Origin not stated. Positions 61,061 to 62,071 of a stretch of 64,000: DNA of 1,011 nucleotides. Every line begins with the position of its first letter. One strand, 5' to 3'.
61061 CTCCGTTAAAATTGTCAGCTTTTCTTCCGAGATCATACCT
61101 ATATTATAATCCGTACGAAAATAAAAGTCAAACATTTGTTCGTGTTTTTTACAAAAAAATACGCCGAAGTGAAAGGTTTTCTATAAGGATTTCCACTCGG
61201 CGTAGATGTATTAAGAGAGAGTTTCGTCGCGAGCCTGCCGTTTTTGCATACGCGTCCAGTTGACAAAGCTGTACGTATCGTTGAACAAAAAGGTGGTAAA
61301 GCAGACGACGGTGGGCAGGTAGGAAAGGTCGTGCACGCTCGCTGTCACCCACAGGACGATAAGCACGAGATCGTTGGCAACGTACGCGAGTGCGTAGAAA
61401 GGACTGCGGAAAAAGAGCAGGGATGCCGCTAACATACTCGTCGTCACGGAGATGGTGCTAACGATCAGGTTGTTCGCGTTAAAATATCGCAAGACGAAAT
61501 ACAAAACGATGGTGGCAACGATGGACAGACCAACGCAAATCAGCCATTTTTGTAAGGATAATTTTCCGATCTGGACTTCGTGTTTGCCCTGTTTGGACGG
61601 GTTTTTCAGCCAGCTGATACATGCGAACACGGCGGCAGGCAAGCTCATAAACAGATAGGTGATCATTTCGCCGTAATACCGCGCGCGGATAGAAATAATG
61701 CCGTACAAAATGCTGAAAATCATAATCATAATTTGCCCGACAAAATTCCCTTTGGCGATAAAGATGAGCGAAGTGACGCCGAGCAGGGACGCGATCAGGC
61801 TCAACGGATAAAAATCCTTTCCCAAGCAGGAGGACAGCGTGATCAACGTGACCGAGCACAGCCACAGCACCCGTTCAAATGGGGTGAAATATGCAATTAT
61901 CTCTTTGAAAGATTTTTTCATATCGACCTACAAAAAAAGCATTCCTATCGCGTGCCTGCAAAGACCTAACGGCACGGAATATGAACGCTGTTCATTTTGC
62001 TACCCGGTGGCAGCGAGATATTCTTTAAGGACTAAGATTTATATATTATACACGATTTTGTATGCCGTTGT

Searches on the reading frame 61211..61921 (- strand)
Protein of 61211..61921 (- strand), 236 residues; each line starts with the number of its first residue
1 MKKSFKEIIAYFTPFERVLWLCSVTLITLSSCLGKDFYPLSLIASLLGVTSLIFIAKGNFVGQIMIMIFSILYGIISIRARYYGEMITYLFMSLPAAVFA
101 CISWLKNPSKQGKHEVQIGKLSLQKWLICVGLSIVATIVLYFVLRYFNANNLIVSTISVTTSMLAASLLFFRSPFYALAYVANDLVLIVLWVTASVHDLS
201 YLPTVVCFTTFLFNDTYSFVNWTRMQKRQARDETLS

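Call 55: search_protein_families(library=pfam, proteins=[window:61211-61921:-], max_evalue=0.001)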
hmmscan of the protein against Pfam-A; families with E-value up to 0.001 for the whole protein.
window:61211-61921:- (236 aa): 1 family
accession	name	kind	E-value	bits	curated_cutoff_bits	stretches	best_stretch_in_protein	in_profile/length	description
PF04973.17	NMN_transporter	-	7.5e-30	104.6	27.3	1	40-224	3-175/175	Nicotinamide mononucleotide transporter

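Call 63: find_encoding_contigs(protein=window:61211-61921:-, flank=10000, max_places=1)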
Protein window:61211-61921:- (236 aa): 13 contigs read that carry it; 1 place shown.
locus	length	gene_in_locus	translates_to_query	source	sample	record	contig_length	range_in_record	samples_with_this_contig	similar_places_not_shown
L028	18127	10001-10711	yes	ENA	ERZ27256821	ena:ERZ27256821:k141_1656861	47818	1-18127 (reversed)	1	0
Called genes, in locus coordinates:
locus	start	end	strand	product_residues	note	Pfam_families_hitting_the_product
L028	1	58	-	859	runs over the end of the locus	PF13476:AAA_23, PF02463:SMC_N, PF13558:SbcC_Walker_B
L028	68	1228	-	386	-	PF00149:Metallophos, PF12850:Metallophos_2 (weak)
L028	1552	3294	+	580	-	PF07261:DnaB_2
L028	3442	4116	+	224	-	-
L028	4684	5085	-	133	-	PF07411:DUF1508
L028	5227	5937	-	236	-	PF00702:Hydrolase, PF12710:HAD (weak), PF13419:HAD_2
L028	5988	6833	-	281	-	PF00781:DAGK_cat, PF19279:YegS_C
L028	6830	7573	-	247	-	PF01553:Acyltransferase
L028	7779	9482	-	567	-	PF02690:Na_Pi_cotrans, PF01895:PhoU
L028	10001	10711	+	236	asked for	PF04973:NMN_transporter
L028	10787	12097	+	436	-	PF04055:Radical_SAM (faint)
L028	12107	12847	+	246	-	PF13566:DUF4130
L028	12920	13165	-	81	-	-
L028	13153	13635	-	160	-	PF12844:HTH_19, PF13560:HTH_31 (weak), PF01381:HTH_3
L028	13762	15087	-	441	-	PF09989:DUF2229 (faint)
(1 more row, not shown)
